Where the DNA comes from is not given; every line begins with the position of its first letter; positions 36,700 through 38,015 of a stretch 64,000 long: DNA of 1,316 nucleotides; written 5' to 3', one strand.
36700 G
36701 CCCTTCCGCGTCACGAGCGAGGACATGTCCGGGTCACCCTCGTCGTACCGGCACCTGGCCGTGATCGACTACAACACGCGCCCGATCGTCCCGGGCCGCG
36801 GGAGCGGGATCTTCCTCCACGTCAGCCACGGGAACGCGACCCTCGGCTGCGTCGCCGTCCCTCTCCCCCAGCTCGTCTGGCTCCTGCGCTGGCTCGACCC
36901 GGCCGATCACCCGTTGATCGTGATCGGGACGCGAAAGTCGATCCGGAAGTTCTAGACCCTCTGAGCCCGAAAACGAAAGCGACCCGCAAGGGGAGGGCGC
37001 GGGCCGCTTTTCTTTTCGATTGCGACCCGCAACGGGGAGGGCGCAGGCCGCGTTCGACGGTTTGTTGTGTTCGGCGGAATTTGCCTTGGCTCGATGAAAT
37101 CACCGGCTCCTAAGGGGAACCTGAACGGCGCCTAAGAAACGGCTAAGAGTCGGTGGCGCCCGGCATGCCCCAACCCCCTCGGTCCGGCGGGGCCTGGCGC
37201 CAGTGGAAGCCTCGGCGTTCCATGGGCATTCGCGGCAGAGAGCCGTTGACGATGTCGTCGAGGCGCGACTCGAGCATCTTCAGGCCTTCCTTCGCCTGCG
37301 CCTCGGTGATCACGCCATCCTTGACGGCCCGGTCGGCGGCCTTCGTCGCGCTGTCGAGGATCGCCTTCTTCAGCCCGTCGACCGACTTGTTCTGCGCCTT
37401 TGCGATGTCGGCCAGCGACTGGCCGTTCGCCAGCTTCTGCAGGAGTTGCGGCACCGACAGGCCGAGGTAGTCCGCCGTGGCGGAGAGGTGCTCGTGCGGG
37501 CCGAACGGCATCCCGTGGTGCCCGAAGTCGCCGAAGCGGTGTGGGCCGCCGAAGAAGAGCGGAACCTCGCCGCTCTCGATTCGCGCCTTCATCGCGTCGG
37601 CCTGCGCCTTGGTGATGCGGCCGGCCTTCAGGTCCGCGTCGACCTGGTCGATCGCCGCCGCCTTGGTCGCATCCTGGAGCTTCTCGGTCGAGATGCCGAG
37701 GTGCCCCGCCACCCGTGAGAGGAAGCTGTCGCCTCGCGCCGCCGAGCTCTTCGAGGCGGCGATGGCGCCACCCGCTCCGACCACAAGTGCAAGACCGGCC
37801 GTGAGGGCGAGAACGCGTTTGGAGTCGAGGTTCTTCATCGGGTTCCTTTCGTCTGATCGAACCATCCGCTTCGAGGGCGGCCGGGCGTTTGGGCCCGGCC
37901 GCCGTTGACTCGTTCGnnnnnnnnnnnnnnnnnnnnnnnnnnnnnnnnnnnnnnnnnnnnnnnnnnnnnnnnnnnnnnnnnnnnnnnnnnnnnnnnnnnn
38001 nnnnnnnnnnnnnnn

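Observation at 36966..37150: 6C-like small RNA preceded by a phased array of response-regulator-type octamers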

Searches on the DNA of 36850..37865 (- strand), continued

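Call 49: search_with_rna_model(model_id=R1, sources=[window, L001, L002, L003, L004, L005, L006, L007, L008, L009, L010, L011, L012, L013, L014, L015, L016, L017, L018, L019, L020, L021, L022, L023, L024, L025, L026, L027, L028, L029, L030, L031, L032, L033, L050, L053, L056, L057, L059, L060, L066, L070, L072, L078], max_evalue=1)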
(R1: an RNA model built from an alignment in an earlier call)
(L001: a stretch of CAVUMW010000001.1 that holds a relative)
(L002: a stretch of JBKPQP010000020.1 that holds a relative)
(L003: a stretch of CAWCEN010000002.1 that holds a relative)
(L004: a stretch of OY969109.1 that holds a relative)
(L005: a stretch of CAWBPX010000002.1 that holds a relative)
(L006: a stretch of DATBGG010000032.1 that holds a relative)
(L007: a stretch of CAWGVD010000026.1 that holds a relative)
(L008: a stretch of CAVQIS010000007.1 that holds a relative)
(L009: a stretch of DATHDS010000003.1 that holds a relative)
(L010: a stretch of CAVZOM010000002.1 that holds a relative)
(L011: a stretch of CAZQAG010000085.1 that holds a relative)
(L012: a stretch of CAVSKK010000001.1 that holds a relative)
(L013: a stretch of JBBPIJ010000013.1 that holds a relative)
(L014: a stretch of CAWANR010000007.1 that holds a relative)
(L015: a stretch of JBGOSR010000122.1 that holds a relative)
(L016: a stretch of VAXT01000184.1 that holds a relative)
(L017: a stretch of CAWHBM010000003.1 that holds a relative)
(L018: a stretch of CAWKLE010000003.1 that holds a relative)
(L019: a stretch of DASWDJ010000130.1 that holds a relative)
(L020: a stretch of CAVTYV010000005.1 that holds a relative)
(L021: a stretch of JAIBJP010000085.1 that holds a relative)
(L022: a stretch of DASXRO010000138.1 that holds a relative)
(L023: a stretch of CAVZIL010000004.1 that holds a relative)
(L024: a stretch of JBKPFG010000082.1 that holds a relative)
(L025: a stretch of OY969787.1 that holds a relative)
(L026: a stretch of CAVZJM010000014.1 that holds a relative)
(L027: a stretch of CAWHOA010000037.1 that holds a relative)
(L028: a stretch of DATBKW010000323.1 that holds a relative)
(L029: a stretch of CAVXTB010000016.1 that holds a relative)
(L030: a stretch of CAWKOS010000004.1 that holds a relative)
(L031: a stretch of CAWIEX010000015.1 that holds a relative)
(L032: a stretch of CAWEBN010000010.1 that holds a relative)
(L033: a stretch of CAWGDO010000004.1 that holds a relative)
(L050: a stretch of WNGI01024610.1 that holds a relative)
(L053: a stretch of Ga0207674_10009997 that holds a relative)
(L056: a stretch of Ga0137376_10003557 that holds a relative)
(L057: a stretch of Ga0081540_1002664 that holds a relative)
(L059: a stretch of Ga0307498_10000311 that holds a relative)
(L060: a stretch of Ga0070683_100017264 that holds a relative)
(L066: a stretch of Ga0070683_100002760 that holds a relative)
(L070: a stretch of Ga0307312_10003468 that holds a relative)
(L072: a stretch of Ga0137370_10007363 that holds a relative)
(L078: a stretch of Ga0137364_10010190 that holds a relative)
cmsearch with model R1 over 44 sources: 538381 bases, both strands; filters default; matches with E-value up to 1: 73.
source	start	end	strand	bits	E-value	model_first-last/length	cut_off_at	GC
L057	2945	3028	-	113.6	1.9e-24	1-84/84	no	0.64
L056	7268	7352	-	111.9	4.5e-24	1-84/84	no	0.61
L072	1188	1272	-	111.9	4.5e-24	1-84/84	no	0.61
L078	1903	1987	-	111.9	4.5e-24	1-84/84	no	0.61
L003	5856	5940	+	111.3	6.5e-24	1-84/84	no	0.62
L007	5856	5940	+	111.2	6.8e-24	1-84/84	no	0.6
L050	3351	3435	+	111.2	6.8e-24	1-84/84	no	0.6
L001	5853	5937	+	109.2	2e-23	1-84/84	no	0.61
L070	8283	8367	-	108.1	3.8e-23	1-84/84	no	0.61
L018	5853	5937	+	108.1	3.9e-23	1-84/84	no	0.62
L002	1853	1936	+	108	3.9e-23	1-84/84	no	0.64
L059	5028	5112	-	107.7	4.6e-23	1-84/84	no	0.62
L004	5883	5954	+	83.2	3.3e-17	1-84/84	no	0.64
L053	9718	9802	+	79.7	2.3e-16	1-84/84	no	0.61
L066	6683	6767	-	79.7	2.3e-16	1-84/84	no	0.61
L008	6767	6851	+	62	3.9e-12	1-84/84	no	0.59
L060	4968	5053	+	60.7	8.2e-12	1-84/84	no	0.63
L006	6753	6829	+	59.7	1.4e-11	1-84/84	no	0.68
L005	6759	6841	+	57.2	5.6e-11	1-84/84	no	0.61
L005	6842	6885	+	45.6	3.3e-08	41-84/84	no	0.68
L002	2698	2780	+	42.3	2.1e-07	1-84/84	no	0.69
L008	6854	6888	+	41.9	2.5e-07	43-77/84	no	0.71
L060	5056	5090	+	41.9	2.5e-07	43-77/84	no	0.71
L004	6705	6782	+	41.8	2.7e-07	1-84/84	no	0.71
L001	6686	6768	+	40.1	7e-07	1-84/84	no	0.67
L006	6833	6873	+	39.1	1.2e-06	41-81/84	no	0.71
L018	6686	6768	+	37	3.7e-06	1-84/84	no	0.67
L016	495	571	+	33.8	2.2e-05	1-84/84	no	0.7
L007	6681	6754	+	32.1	5.6e-05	1-84/84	no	0.7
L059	4214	4287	-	32.1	5.6e-05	1-84/84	no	0.7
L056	6454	6516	-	31.5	7.8e-05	1-84/84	no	0.68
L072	374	436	-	31.5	7.8e-05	1-84/84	no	0.68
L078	1089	1151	-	31.5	7.8e-05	1-84/84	no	0.68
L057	2114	2189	-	30.7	0.00012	1-84/84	no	0.72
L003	6684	6758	+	30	0.00018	1-84/84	no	0.65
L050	4187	4249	+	29.3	0.00026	1-84/84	no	0.67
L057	2921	2993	+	28.9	0.00032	1-84/84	no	0.63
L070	7469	7542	-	28.7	0.00037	1-84/84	no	0.72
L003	5892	5964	-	28.3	0.00046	1-84/84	no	0.63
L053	9754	9837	-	26.8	0.0011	1-84/84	no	0.62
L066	6648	6731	+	26.8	0.0011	1-84/84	no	0.62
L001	5889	5972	-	25.6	0.002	1-84/84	no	0.61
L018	5889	5972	-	25.6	0.002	1-84/84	no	0.61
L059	5004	5076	+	25.1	0.0027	1-84/84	no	0.62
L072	1164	1236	+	25.1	0.0027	1-84/84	no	0.62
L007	5892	5964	-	24.6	0.0034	1-84/84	no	0.63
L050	3387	3459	-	24.6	0.0034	1-84/84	no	0.63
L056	7244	7316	+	24.6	0.0034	1-84/84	no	0.63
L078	1879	1951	+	24.6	0.0034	1-84/84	no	0.63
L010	6695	6765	+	23.7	0.0056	1-84/84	no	0.66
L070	8259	8331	+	23.6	0.0061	1-84/84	no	0.62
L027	5804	5885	-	22.2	0.013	1-84/84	no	0.7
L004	5911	5949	-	20.9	0.027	41-79/84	no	0.77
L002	1888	1971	-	20.8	0.028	1-84/84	no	0.63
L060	5009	5048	-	20.1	0.041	41-79/84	no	0.8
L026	6763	6832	+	18.8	0.087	1-84/84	no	0.73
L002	2734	2810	-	18.7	0.091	1-84/84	no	0.68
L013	6686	6755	+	16.8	0.26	1-84/84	no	0.64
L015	5297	5370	+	16.3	0.34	1-84/84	no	0.65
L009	6713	6783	+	16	0.39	1-84/84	no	0.73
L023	5870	5953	-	15.8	0.45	1-84/84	no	0.64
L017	6711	6739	+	15.6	0.49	43-77/84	no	0.76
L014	6728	6753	+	15.5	0.53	44-76/84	no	0.77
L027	5809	5843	+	15.4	0.56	41-79/84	no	0.8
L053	10542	10626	+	15.3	0.6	1-84/84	no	0.67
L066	5859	5943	-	15.3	0.6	1-84/84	no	0.67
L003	1027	1098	+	15.2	0.63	1-84/84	no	0.67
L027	6794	6820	+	14.8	0.75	43-77/84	no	0.7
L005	6837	6911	-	14.7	0.79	1-84/84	no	0.63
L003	6723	6752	-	14.5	0.89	42-78/84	no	0.8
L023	6755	6823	+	14.4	0.96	1-84/84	no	0.7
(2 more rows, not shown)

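Call 81: search_with_rna_model(model_id=R1, sources=[L034, L035, L036, L037, L038, L039, L040, L041, L042, L043, L044, L045, L046, L047, L048, L049, L051, L052, L054, L055, L058, L061, L062, L063, L064, L065, L067, L068, L069, L071, L073, L074, L075, L076, L077, L079, L080, L081, L082, L083], max_evalue=0.001)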
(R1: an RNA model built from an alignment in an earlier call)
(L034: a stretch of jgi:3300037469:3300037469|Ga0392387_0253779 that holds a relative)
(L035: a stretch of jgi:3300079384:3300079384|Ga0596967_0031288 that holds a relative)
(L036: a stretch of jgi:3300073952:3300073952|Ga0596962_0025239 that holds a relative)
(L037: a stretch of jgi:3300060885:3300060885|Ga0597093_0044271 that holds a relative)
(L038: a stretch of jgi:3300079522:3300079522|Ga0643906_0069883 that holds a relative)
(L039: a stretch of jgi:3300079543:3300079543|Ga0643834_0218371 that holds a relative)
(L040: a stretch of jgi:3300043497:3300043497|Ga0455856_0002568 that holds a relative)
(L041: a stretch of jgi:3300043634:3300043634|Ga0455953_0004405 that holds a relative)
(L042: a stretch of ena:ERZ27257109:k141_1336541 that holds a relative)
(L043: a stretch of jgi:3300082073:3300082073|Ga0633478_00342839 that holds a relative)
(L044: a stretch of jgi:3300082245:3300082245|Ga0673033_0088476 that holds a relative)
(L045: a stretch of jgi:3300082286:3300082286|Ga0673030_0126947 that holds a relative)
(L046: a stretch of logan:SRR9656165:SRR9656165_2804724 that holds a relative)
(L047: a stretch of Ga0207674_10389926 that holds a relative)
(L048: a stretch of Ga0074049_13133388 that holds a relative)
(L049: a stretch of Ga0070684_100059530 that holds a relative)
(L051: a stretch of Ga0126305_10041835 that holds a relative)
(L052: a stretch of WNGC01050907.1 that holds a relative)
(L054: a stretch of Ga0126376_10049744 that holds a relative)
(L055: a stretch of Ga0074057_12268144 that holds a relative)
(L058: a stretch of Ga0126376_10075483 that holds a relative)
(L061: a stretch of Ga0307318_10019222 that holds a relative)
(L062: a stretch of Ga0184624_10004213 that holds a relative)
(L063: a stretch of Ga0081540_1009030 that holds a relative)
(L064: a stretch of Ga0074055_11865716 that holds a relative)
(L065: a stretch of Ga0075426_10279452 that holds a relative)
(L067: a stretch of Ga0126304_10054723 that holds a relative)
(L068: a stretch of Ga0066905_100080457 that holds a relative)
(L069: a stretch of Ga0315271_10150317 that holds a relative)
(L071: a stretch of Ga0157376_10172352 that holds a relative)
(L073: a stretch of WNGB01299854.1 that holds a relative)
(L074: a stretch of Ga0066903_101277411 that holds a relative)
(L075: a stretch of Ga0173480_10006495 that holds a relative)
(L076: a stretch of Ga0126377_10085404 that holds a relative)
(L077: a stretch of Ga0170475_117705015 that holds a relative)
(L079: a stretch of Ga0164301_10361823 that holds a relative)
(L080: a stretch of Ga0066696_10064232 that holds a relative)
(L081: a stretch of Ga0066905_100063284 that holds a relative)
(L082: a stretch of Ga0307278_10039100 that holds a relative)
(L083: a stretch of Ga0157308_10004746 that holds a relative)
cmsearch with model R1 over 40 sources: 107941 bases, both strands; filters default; matches with E-value up to 0.001: 67.
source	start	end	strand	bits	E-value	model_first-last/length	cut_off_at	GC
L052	1522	1606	+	111.9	9.1e-25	1-84/84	no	0.61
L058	1434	1517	-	111.5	1.1e-24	1-84/84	no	0.64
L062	537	621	-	111.2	1.4e-24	1-84/84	no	0.6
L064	1633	1717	+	109.2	4.1e-24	1-84/84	no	0.61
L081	751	835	-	107.1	1.3e-23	1-84/84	no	0.62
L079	74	157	+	107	1.4e-23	1-84/84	no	0.63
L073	303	386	+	104.2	6.5e-23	1-84/84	no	0.64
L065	237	320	+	102.2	2e-22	1-84/84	no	0.62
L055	5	90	-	99.9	6.8e-22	1-84/84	no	0.62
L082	1845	1927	-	97.3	2.8e-21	1-84/84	no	0.64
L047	474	562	+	89.5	2.1e-19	1-84/84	no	0.65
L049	2661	2749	-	89.5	2.1e-19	1-84/84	no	0.65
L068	1869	1951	+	87.1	8.1e-19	1-84/84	no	0.63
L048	978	1049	-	83.2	6.6e-18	1-84/84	no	0.64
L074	618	691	-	79.3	5.8e-17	1-84/84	no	0.66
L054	2464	2536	-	62.3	6.8e-13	1-84/84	no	0.68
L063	6557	6629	+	62.3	6.8e-13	1-84/84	no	0.68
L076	424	496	-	62.3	6.8e-13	1-84/84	no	0.68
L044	935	1012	+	60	2.4e-12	1-84/84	no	0.65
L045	864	941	+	60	2.4e-12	1-84/84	no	0.65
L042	1234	1316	+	53.2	9.9e-11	1-84/84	no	0.6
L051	1236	1318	-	53.2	9.9e-11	1-84/84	no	0.6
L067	250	332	+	53.2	9.9e-11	1-84/84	no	0.6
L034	1404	1488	+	52.4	1.6e-10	1-84/84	no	0.61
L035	2572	2616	+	49.4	8.4e-10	40-84/84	no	0.69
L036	3832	3876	+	49.4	8.4e-10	40-84/84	no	0.69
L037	1231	1313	+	47.6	2.3e-09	1-84/84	no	0.64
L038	1638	1720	+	47.6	2.3e-09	1-84/84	no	0.64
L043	1944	2019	+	47.4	2.5e-09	1-84/84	no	0.67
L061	1649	1724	+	47.4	2.5e-09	1-84/84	no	0.67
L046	1415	1459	+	46.8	3.4e-09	40-84/84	no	0.69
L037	1317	1358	+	46.4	4.2e-09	41-82/84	no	0.71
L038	1724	1765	+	46.4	4.2e-09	41-82/84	no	0.71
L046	1328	1412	+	45.5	7.1e-09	1-84/84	no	0.66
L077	1229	1310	-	44.4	1.3e-08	1-84/84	no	0.59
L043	2022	2066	+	43.9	1.7e-08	40-84/84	no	0.73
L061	1727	1771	+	43.9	1.7e-08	40-84/84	no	0.73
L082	996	1076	-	42.3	4.1e-08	1-84/84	no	0.69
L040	3001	3035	+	42.3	4.1e-08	43-77/84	no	0.69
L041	915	949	+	42.3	4.1e-08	43-77/84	no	0.69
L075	563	597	-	42.3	4.1e-08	43-77/84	no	0.69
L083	1857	1891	+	42.3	4.1e-08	43-77/84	no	0.69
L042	1317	1360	+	42.2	4.3e-08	41-84/84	no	0.64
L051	1192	1235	-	42.2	4.3e-08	41-84/84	no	0.64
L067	333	376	+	42.2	4.3e-08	41-84/84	no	0.64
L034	1491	1525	+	41.9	5e-08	43-77/84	no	0.71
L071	1002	1036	-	41.9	5e-08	43-77/84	no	0.71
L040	2917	2997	+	41.6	6.2e-08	1-84/84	no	0.65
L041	831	911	+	41.6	6.2e-08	1-84/84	no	0.65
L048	153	220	-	40.8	9.3e-08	1-84/84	no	0.65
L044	1015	1057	+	39.5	2e-07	41-83/84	no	0.63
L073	1140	1221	+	38.4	3.5e-07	1-84/84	no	0.71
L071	1044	1121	-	35.8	1.4e-06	1-84/84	no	0.59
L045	944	986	+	35.5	1.8e-06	41-83/84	no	0.63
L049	1836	1909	-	35.1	2.1e-06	1-84/84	no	0.65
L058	606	670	-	34.9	2.4e-06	1-84/84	no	0.68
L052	2358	2420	+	31.5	1.6e-05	1-84/84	no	0.68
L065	1067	1148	+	29.3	5.2e-05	1-84/84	no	0.62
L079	933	996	+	28.2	9.7e-05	1-84/84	no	0.62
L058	1410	1482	+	24.9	0.0006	1-84/84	no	0.64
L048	938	1026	+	24.8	0.00061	1-84/84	no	0.61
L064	1669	1757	-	24.8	0.00061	1-84/84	no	0.61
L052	1558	1630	-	24.6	0.00068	1-84/84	no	0.63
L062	513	585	+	24.6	0.00068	1-84/84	no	0.63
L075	604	643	-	24.4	0.00076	41-79/84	no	0.7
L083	1811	1850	+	24.4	0.00076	41-79/84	no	0.7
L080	1155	1177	+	24.3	0.00082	49-71/84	no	0.83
